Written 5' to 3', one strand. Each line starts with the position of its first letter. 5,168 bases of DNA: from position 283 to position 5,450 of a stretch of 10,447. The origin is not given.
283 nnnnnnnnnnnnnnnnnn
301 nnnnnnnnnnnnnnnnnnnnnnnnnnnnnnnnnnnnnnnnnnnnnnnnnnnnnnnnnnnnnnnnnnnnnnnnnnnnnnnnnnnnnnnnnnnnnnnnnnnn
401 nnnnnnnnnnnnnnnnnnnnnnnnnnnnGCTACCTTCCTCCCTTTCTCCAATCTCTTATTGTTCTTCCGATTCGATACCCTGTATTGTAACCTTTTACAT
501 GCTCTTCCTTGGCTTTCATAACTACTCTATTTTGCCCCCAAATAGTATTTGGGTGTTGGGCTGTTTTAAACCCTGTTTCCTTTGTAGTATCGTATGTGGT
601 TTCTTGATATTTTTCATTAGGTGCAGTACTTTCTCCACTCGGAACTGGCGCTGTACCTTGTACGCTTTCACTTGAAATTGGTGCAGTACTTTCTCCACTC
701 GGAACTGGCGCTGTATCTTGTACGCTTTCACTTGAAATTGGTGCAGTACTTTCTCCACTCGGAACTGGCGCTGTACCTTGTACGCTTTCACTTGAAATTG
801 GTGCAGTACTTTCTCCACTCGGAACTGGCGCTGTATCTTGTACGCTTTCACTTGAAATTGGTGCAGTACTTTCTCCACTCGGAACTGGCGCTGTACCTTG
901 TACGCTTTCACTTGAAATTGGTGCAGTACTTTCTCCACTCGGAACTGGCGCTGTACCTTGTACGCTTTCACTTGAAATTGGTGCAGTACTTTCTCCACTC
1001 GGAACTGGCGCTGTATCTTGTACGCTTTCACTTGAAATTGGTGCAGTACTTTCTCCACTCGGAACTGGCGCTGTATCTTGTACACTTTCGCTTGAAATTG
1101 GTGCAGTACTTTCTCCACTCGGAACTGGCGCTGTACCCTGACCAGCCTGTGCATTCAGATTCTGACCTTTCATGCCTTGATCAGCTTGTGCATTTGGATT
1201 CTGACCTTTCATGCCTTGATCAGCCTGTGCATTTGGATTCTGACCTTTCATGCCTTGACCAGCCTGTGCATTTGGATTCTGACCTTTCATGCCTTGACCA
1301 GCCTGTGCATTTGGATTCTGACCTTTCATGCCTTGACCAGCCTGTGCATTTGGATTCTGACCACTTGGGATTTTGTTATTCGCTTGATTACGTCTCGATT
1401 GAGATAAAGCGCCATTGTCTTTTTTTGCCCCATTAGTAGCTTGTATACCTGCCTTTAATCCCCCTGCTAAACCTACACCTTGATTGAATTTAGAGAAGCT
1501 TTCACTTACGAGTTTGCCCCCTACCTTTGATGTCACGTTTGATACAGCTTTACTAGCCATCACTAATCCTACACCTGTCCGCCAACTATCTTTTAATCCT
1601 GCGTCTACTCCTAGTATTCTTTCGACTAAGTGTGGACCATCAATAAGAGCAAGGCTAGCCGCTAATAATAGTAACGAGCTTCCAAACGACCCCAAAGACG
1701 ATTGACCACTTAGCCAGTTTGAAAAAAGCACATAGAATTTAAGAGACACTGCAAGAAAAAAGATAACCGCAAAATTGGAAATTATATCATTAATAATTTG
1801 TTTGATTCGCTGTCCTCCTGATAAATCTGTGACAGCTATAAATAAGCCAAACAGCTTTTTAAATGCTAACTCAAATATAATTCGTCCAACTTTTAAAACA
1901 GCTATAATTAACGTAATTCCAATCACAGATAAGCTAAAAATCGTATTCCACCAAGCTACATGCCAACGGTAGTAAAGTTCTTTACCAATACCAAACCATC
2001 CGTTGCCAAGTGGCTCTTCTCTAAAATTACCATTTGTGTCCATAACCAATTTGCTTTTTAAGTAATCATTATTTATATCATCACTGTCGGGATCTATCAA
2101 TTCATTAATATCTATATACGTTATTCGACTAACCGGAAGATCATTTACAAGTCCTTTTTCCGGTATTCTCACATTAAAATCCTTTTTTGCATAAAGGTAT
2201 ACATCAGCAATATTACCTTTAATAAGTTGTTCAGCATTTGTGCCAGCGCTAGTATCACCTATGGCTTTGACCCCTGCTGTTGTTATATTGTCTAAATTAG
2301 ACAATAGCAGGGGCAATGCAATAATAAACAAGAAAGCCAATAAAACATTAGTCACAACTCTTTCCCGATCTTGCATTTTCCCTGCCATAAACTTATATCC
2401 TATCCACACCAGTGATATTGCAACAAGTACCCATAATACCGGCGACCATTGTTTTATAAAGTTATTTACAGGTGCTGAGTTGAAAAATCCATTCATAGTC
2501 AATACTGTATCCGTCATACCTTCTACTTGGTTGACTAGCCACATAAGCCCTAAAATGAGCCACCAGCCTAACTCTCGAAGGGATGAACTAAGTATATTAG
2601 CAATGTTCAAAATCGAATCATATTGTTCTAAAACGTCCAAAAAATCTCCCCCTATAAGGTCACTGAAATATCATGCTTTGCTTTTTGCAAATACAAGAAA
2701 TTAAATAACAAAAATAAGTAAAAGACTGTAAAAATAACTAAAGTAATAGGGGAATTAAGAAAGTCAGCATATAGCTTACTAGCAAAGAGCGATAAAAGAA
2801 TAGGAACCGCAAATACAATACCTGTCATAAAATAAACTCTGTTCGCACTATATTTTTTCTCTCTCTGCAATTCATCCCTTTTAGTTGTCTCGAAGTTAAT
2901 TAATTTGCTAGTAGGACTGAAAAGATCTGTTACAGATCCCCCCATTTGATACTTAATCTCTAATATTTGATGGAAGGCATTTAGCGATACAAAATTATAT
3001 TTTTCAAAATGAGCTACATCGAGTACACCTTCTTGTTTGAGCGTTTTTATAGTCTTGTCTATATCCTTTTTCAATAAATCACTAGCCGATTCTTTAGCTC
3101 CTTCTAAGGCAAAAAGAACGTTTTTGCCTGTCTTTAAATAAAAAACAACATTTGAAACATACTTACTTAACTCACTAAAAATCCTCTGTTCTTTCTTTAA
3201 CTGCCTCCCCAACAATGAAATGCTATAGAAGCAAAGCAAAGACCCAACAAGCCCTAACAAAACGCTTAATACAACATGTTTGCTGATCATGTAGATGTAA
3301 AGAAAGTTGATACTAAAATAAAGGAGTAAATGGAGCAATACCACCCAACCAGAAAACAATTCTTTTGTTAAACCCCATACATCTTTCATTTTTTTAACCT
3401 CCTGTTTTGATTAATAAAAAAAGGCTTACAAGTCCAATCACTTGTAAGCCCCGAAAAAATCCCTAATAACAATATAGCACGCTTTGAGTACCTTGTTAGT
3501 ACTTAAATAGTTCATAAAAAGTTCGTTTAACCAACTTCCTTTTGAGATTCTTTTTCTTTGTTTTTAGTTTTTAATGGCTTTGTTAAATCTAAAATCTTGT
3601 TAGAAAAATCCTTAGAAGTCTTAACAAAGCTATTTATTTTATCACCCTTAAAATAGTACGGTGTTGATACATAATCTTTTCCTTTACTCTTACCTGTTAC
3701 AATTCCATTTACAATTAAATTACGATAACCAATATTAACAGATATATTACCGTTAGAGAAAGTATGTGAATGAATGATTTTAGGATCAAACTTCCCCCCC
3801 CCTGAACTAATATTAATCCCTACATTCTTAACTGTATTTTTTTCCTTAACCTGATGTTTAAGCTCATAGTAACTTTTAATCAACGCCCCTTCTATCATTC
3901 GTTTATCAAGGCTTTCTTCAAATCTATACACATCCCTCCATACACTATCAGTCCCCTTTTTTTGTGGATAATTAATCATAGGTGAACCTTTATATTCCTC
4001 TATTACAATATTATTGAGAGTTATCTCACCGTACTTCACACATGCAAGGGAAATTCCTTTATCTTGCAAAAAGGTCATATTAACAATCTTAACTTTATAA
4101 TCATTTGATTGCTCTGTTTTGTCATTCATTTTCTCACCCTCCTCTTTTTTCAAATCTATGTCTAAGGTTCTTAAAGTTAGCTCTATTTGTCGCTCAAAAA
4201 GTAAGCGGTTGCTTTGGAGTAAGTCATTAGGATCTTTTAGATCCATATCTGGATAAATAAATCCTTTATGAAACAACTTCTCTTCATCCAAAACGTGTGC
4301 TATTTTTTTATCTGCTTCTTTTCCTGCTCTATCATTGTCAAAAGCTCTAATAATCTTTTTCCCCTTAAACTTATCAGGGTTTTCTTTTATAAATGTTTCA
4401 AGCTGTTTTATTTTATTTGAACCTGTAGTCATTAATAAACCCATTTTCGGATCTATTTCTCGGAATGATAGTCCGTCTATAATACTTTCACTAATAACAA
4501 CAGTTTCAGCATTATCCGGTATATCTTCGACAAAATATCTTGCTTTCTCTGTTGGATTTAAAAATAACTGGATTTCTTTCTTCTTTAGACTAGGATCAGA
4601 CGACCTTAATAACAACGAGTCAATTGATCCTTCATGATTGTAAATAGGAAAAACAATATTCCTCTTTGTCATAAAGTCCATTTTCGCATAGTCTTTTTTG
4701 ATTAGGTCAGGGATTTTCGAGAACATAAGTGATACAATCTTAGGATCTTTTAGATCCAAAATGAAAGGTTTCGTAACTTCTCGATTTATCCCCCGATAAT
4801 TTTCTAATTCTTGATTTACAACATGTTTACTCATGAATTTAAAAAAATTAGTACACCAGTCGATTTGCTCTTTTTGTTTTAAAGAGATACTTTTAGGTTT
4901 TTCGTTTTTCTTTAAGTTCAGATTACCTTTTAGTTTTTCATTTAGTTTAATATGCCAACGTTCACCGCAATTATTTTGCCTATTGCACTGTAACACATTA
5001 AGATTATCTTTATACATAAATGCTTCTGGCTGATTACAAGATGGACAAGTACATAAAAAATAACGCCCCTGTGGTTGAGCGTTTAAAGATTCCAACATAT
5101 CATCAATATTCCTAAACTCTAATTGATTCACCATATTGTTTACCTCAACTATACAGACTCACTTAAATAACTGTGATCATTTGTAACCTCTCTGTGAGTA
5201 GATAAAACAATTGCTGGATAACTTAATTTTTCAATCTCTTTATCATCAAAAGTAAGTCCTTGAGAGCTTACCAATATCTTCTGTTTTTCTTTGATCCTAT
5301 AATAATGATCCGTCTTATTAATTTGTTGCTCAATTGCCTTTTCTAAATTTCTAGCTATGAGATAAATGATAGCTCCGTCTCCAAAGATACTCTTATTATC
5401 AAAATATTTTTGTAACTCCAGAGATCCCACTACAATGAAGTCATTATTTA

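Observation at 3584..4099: Conjugative primase carries two C-terminal SpoVG-like domains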

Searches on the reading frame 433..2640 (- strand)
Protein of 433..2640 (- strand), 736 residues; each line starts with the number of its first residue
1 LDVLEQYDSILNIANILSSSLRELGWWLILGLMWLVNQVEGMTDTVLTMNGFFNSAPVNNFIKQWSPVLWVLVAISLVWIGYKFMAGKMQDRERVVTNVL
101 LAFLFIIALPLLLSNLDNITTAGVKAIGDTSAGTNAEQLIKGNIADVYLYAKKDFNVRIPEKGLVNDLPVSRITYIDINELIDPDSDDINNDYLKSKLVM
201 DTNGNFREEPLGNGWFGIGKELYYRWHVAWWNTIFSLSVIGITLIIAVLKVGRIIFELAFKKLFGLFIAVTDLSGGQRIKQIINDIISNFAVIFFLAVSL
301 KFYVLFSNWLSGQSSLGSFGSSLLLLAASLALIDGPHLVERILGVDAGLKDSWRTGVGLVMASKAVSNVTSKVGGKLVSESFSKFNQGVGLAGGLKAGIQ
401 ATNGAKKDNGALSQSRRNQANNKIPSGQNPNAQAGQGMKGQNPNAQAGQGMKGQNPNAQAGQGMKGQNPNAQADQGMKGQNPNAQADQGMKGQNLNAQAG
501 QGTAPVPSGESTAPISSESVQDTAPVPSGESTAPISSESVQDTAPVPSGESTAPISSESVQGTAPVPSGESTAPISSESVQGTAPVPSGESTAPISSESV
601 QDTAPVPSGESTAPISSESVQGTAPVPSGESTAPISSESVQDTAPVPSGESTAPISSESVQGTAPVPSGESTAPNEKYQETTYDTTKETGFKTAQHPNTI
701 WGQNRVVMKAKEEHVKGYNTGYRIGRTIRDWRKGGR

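Call 3: search_protein_families(library=pfam, proteins=[window:433-2640:-], max_evalue=1)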
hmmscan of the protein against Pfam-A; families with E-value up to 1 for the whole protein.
window:433-2640:- (736 aa): 1 family
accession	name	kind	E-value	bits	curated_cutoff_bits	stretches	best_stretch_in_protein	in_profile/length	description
PF07415.16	Herpes_LMP2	-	0.31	10.2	25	1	298-344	275-322/497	Gammaherpesvirus latent membrane protein (LMP2) protein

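Call 4: search_protein_families(library=ncbifam, proteins=[window:433-2640:-], max_evalue=1)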
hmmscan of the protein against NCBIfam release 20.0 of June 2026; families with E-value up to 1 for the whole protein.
window:433-2640:- (736 aa): 2 families
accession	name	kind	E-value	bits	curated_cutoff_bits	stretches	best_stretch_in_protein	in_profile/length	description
NF045890.1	conj_pls20_p028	equivalog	6.8e-114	380.6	150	1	2-366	2-376/377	pLS20_p028 family conjugation system transmembrane protein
NF045889.1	ICE_Mbov_0396_TM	equivalog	3.8e-05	23.3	70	2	209-328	155-278/306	Mbov_0396 family ICE element transmembrane protein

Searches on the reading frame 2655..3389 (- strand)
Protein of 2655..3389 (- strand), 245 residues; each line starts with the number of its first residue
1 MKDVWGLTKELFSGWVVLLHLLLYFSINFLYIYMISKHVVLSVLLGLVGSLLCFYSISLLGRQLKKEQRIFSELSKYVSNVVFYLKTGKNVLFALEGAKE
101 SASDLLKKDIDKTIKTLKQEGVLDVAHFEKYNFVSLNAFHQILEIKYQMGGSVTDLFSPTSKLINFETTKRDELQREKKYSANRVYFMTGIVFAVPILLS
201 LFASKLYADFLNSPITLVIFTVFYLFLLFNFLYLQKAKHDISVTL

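Call 3: search_protein_families(library=pfam, proteins=[window:2655-3389:-], max_evalue=1)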
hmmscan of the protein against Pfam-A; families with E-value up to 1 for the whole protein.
window:2655-3389:- (245 aa): 3 families
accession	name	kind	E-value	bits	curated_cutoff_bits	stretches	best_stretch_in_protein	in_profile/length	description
PF20303.3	YLATT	-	0.044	14.1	26.7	1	179-225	32-78/107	YEATS-Like-Associating Three TM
PF14898.11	DUF4491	-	0.2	12.5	27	1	19-66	34-80/92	Domain of unknown function (DUF4491)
PF04246.17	RseC_MucC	-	0.49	10.7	24.4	1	23-69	76-123/130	Positive regulator of sigma(E), RseC/MucC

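Call 4: search_protein_families(library=ncbifam, proteins=[window:2655-3389:-], max_evalue=1)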
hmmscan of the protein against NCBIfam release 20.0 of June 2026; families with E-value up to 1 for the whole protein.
window:2655-3389:- (245 aa): 2 families
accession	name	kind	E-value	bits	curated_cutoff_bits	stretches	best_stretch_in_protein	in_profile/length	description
NF045993.1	MAG0130_MAG3770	subfamily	0.041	13.8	85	1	171-235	4-70/140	MAG0130/MAG3770 family membrane protein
NF043039.1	HgcAB_like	equivalog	0.59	9.7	285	0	17-83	164-229/350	HgcAB-like fusion protein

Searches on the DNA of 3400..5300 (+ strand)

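Call 8: search_dna_similar(query=window:3400-5300:+, collection=plasmids, mode=near)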
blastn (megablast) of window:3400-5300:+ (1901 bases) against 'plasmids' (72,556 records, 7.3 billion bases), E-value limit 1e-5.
No match.
